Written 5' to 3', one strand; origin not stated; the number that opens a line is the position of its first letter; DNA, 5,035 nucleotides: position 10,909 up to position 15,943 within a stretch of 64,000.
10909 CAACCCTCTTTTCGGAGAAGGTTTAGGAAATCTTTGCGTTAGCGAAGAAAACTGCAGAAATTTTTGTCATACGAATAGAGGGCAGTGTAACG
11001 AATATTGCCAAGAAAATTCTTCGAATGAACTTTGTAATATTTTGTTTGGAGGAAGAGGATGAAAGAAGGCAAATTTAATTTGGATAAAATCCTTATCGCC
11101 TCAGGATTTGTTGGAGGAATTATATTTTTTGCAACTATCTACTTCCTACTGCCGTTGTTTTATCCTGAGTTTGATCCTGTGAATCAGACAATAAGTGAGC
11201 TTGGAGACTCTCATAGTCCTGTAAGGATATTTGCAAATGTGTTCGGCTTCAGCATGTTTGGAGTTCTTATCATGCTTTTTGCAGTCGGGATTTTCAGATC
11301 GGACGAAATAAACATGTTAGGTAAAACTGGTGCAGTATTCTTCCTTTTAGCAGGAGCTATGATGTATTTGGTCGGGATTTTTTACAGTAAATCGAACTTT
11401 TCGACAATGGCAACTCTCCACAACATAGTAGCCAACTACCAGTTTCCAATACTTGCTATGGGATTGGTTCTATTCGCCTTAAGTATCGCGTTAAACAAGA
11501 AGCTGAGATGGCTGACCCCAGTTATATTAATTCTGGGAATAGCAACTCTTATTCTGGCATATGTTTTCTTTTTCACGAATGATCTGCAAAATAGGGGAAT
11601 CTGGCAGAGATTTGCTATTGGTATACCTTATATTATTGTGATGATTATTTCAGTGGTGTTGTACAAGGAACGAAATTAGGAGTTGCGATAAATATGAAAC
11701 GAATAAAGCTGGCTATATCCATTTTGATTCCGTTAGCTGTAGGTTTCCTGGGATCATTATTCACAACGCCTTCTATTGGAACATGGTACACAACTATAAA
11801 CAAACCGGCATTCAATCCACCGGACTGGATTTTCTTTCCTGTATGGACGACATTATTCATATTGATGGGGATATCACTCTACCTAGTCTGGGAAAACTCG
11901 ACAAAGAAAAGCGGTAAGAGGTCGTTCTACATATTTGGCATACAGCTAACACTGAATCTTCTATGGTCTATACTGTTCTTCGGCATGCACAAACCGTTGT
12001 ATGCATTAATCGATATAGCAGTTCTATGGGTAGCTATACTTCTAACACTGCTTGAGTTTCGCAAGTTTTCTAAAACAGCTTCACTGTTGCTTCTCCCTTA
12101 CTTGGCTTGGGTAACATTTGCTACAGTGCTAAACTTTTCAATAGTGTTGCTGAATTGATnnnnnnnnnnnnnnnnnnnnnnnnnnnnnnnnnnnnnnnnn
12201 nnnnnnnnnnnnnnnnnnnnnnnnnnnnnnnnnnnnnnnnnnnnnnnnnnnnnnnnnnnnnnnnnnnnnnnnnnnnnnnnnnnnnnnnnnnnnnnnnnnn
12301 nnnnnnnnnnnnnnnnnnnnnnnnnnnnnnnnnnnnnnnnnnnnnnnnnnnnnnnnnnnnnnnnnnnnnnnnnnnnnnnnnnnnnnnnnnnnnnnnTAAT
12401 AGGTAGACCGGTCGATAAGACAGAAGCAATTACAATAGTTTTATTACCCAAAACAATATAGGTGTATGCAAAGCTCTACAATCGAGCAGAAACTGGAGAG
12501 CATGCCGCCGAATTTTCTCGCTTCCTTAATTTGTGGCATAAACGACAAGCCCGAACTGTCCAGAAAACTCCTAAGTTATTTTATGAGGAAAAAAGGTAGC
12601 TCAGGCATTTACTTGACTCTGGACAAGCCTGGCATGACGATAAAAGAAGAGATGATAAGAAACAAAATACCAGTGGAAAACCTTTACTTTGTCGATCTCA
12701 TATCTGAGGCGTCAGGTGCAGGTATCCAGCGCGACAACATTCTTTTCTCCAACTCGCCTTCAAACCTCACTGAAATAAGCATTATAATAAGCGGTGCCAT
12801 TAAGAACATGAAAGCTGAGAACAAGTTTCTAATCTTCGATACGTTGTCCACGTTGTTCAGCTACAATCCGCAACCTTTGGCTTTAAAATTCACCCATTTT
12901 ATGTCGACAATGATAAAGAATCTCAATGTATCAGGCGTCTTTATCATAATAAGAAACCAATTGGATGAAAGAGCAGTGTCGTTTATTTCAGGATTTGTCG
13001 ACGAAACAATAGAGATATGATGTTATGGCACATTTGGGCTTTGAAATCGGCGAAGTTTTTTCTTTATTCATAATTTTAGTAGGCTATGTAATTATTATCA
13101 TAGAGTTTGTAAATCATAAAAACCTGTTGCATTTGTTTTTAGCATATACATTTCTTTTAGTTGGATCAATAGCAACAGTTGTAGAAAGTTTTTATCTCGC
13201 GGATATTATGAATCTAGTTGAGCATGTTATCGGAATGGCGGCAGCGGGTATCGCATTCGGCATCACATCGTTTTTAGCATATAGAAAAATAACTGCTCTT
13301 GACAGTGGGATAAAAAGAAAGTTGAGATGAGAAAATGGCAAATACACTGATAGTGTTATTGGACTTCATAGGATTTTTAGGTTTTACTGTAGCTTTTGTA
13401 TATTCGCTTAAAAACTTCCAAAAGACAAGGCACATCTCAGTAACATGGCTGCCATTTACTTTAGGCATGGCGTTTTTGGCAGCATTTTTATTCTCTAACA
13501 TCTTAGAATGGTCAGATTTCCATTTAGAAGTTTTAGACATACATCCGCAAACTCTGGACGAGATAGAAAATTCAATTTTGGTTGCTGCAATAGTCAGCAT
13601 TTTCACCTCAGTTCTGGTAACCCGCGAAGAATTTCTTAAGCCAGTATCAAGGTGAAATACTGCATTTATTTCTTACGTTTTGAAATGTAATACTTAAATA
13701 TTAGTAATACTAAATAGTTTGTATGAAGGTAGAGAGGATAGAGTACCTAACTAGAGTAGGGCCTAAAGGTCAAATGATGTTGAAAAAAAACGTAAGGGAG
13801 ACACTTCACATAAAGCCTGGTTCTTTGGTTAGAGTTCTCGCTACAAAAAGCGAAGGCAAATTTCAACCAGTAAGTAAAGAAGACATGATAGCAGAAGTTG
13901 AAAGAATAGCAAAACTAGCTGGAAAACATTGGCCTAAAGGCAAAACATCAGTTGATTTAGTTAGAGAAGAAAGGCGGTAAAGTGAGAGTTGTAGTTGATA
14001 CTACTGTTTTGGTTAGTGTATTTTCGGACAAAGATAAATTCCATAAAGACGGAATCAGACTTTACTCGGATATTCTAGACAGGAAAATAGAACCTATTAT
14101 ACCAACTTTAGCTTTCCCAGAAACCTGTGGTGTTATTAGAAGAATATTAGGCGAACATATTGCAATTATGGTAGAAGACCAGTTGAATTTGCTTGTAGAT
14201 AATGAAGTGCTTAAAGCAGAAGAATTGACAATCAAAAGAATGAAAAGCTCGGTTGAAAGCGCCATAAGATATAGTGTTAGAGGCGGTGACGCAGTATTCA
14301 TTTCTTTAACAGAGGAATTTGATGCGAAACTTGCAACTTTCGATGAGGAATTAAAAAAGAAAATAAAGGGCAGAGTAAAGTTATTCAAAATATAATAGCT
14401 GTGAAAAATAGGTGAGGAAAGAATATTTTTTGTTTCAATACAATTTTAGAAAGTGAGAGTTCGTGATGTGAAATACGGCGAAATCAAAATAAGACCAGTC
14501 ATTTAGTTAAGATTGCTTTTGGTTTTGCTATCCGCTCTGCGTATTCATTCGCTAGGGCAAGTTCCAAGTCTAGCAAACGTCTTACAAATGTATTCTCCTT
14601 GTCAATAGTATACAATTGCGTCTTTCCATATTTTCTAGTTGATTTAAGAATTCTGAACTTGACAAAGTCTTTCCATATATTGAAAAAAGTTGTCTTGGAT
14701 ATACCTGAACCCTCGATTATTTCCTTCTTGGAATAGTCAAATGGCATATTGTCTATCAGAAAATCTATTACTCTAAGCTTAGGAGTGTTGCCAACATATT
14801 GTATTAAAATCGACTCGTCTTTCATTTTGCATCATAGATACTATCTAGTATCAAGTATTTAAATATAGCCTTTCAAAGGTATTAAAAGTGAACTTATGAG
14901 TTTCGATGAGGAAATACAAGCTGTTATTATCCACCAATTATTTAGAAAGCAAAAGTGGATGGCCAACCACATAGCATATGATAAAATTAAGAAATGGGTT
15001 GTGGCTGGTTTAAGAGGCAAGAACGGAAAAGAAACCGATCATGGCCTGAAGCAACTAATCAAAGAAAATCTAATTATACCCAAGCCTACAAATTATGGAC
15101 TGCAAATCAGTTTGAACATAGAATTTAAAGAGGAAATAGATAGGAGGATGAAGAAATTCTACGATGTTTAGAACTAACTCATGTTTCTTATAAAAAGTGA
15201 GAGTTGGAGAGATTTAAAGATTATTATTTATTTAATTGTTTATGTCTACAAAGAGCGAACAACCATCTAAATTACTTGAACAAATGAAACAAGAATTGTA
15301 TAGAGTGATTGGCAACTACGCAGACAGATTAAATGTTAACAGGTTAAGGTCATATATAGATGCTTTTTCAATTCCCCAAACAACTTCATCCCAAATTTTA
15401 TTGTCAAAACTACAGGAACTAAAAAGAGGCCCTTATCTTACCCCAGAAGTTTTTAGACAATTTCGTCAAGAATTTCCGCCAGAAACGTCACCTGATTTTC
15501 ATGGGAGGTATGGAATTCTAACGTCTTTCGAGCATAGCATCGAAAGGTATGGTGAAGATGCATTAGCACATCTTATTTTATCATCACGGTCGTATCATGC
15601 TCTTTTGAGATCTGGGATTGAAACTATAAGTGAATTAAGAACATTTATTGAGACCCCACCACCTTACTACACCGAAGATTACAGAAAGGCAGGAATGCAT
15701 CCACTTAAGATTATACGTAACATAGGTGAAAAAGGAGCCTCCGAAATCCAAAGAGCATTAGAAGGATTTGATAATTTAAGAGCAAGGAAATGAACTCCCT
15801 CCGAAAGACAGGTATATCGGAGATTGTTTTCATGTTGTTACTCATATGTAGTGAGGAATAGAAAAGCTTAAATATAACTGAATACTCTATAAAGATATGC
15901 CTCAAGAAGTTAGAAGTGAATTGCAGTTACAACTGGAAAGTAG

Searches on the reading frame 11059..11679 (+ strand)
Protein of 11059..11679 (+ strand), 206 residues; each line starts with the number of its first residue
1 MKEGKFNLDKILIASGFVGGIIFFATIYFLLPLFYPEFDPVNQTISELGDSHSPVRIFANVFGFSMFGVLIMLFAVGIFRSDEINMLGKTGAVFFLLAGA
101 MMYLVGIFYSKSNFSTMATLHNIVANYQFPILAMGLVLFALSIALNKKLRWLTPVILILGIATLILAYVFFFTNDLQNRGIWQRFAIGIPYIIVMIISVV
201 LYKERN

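Call 82: search_protein_families(library=pfam, proteins=[window:11059-11679:+], max_evalue=0.01)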
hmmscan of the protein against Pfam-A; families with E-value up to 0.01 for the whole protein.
window:11059-11679:+ (206 aa): 2 families
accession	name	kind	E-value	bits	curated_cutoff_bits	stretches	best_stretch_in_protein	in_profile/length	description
PF06197.19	DUF998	-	4.2e-21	75.9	30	1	18-199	2-183/184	Protein of unknown function (DUF998)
PF06168.16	DUF981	-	0.0035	17.8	29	1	63-194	13-137/186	Protein of unknown function (DUF981)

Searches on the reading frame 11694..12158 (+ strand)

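Call 82: search_protein_families(library=pfam, proteins=[window:11694-12158:+], max_evalue=0.01)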
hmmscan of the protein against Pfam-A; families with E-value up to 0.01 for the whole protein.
window:11694-12158:+ (154 aa): 1 family
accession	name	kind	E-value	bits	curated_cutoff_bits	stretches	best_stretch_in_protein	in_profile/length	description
PF03073.20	TspO_MBR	-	1.7e-52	177.5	24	1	10-151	2-144/145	TspO/MBR family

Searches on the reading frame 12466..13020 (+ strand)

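Call 82: search_protein_families(library=pfam, proteins=[window:12466-13020:+], max_evalue=0.01)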
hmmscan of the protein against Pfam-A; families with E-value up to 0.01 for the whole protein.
window:12466-13020:+ (184 aa): 3 families
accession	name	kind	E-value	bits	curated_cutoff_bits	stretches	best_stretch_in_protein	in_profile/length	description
PF24336.1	DUF7504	-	2.5e-08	35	27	1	92-184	81-179/179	Family of unknown function (DUF7504)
PF06745.19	ATPase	-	0.00011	22.1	26.6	1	41-165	45-166/231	KaiC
PF05763.18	DUF835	-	0.0029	17.8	33.1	1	61-172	30-130/136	Protein of unknown function (DUF835)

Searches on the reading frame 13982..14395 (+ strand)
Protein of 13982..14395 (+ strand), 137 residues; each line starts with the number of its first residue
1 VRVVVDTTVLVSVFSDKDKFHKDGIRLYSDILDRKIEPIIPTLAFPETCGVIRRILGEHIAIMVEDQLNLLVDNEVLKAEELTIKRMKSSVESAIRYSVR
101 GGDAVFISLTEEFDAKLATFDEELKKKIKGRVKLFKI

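Call 82: search_protein_families(library=pfam, proteins=[window:13982-14395:+], max_evalue=0.01)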
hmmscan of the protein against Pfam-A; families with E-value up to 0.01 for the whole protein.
window:13982-14395:+ (137 aa): 2 families
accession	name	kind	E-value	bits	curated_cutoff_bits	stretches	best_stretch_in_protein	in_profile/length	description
PF01850.27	PIN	-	1.3e-08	35.9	23.6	1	3-126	1-116/120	PIN domain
PF13470.12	PIN_3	-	8.9e-05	23.7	27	1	2-76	1-76/115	PIN domain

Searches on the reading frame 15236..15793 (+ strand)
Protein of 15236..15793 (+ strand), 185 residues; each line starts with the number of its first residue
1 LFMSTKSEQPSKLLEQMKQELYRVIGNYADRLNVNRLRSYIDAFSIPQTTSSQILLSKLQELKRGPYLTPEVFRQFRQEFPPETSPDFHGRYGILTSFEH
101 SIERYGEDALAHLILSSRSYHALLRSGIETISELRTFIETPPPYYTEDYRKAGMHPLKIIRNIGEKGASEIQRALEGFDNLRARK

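Call 82: search_protein_families(library=pfam, proteins=[window:15236-15793:+], max_evalue=0.01)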
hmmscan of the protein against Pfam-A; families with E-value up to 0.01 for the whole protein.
window:15236-15793:+ (185 aa): 1 family
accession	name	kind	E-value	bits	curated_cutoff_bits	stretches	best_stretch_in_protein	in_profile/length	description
PF03118.21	RNA_pol_A_CTD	-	1.8e-08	34.4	23.8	1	109-135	14-40/67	Bacterial RNA polymerase, alpha chain C terminal domain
